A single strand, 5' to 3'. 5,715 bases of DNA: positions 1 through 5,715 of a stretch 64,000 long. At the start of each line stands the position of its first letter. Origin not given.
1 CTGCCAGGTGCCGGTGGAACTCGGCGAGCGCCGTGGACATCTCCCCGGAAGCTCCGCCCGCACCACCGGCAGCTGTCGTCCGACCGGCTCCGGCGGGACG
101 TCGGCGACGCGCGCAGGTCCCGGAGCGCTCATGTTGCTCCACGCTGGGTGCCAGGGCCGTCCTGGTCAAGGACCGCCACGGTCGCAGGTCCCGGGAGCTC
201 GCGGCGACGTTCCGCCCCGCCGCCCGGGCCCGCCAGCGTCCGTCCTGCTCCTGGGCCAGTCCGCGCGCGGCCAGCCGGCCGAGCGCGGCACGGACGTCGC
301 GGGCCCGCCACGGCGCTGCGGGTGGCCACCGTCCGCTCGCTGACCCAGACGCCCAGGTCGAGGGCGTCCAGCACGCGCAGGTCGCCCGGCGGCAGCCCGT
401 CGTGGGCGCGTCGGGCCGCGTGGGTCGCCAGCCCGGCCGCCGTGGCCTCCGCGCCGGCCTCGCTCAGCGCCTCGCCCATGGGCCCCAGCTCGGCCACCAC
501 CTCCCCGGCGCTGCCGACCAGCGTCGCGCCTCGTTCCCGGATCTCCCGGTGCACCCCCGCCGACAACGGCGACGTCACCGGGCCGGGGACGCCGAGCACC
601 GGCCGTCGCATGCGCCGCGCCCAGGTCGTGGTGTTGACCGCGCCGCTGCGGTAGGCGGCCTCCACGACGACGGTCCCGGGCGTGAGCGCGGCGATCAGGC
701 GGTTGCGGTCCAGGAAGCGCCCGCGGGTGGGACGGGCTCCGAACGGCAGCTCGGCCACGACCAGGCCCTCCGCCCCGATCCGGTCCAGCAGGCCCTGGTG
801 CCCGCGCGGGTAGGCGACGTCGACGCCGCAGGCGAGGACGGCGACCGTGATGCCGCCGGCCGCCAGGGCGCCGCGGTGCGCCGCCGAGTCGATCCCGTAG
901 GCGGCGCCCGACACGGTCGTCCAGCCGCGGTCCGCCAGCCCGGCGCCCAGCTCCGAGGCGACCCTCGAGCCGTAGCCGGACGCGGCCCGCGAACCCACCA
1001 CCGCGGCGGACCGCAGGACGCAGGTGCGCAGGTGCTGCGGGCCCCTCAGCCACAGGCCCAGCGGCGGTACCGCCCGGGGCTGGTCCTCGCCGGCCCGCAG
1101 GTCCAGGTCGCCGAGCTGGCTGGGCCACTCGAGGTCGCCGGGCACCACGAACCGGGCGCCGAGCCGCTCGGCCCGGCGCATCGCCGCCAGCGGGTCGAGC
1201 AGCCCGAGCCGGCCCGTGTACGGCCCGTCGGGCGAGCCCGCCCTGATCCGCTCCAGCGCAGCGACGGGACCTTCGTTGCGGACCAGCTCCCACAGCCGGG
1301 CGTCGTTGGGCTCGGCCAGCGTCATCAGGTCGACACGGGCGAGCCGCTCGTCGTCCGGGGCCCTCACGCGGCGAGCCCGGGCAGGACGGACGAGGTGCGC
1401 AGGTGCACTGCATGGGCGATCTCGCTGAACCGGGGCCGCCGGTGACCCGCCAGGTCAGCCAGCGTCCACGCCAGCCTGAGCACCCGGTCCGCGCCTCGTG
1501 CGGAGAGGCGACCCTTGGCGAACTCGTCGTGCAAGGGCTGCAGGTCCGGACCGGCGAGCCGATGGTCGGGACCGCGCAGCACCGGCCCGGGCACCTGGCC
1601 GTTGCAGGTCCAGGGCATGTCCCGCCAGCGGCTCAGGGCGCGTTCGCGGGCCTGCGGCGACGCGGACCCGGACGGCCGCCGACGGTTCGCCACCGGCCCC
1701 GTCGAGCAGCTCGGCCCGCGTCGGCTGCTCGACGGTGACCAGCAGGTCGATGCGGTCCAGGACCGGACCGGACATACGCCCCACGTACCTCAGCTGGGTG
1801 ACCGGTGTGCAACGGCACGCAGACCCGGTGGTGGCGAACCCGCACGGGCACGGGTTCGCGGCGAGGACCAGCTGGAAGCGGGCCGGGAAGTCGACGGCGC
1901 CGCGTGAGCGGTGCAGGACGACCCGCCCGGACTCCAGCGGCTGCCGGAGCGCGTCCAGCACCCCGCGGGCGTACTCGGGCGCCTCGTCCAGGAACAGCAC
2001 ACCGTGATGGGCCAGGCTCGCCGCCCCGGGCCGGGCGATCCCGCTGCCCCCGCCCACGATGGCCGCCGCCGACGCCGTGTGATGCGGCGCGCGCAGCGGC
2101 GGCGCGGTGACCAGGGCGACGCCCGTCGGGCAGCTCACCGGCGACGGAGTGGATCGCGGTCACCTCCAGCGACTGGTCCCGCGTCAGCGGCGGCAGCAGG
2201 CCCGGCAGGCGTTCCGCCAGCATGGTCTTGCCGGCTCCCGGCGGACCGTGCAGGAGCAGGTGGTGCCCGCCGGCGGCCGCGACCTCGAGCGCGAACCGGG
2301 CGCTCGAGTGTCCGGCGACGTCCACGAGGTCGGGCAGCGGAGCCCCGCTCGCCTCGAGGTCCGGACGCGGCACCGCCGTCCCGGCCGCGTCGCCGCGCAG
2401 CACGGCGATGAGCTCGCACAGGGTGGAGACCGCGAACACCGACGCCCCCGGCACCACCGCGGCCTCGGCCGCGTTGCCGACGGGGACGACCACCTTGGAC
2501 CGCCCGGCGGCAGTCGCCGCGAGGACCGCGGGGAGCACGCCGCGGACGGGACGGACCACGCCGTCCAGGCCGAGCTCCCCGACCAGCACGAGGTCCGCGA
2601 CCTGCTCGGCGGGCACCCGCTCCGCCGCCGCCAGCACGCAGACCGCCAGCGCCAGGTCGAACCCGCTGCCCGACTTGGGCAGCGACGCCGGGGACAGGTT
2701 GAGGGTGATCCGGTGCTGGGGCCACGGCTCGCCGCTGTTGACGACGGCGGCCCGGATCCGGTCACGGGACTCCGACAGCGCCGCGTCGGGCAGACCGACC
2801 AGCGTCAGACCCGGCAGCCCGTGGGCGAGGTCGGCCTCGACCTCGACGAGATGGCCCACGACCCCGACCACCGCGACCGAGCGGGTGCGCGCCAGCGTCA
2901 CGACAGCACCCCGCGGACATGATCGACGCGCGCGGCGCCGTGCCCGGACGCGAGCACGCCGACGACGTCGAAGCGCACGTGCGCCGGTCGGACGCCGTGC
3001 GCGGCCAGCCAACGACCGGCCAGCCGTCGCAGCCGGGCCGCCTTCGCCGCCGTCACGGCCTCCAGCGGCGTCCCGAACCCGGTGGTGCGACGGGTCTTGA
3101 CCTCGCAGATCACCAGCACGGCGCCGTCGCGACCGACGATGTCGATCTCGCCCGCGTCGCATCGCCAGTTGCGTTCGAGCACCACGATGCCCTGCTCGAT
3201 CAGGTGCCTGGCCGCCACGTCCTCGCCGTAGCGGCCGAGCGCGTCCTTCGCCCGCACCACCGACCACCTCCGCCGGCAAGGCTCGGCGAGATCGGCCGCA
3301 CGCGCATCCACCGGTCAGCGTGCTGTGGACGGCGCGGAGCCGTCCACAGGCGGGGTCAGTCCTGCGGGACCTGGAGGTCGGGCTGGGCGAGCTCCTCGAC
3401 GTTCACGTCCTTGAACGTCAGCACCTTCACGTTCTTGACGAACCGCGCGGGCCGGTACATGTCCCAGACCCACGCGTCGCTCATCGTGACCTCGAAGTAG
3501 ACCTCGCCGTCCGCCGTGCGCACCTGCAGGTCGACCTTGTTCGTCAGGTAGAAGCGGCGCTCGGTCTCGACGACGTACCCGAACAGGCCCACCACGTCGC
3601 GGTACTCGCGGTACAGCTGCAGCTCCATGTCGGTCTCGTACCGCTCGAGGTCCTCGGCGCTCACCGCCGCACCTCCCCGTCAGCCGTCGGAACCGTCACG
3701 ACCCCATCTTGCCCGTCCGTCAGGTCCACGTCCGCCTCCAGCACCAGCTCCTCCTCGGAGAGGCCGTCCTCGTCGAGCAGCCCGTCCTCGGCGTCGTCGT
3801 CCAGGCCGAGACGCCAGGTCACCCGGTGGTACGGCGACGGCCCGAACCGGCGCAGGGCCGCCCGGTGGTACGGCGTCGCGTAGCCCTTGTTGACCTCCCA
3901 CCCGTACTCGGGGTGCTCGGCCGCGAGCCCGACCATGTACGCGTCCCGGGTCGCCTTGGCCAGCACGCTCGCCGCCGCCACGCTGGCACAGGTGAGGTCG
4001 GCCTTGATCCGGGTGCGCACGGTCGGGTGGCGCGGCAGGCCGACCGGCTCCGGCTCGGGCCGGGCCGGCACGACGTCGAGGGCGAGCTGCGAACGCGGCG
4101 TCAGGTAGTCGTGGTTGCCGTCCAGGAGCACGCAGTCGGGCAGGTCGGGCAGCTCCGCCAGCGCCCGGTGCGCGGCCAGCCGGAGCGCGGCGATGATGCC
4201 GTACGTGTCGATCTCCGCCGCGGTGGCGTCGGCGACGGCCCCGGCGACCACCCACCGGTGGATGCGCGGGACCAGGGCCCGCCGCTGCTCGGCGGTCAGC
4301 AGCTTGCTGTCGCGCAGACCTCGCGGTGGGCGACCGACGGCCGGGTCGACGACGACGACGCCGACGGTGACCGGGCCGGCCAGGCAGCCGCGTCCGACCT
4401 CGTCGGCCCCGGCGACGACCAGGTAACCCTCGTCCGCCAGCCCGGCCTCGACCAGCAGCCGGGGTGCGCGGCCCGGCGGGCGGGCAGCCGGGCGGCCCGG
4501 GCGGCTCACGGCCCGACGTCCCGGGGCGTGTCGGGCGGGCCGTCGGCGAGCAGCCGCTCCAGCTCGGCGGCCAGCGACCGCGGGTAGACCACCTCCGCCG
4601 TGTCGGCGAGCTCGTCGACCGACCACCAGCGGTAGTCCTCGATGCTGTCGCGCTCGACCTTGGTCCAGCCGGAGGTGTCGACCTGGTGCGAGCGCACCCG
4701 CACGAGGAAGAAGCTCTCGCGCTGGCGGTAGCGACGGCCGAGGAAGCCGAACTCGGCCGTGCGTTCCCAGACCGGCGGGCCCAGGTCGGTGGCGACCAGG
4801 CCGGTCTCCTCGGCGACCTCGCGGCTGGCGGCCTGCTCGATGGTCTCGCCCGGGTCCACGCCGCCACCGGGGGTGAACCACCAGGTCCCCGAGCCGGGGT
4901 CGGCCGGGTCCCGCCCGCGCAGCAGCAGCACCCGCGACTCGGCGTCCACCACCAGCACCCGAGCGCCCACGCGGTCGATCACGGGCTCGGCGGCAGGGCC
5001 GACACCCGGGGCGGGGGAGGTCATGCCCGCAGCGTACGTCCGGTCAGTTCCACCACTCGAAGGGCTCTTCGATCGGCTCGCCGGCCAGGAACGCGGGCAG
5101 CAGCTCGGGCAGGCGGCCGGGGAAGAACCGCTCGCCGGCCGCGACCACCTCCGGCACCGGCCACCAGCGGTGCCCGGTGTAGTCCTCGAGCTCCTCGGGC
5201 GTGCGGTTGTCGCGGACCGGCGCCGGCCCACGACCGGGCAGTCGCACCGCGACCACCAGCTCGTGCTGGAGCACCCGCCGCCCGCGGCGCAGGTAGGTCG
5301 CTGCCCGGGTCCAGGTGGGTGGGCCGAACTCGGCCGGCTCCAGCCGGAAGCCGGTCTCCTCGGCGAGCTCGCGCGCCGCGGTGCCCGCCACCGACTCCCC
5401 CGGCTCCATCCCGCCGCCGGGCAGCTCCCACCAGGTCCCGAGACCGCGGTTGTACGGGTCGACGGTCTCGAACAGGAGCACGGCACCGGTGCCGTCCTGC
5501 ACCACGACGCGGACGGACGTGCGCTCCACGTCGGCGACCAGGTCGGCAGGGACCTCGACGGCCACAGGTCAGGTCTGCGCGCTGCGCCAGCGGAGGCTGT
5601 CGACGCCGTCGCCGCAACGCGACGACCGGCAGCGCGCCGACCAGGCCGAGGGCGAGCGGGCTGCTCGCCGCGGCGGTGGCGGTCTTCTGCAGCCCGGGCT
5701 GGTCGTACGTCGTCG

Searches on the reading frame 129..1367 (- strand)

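Call 95: search_protein_families(library=pfam, proteins=[window:129-1367:-], max_evalue=0.00001)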
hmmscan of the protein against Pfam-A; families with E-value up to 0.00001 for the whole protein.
window:129-1367:- (412 aa): 2 families
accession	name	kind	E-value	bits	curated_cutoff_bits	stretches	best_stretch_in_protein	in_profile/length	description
PF02481.21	DNA_processg_A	-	4.1e-58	196.5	29.6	1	67-284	3-210/212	DNA recombination-mediator protein A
PF18306.6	LDcluster4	-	5.1e-06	26.6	26.3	0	122-178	5-62/151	SLOG cluster4 family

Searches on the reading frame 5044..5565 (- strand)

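Call 96: search_protein_families(library=pfam, proteins=[window:5044-5565:-], max_evalue=0.00001)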
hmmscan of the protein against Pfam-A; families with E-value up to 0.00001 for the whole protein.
window:5044-5565:- (173 aa): 1 family
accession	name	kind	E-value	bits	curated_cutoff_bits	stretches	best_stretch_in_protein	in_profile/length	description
PF00293.34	NUDIX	-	3.1e-18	66.5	21.1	1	15-143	3-121/134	NUDIX domain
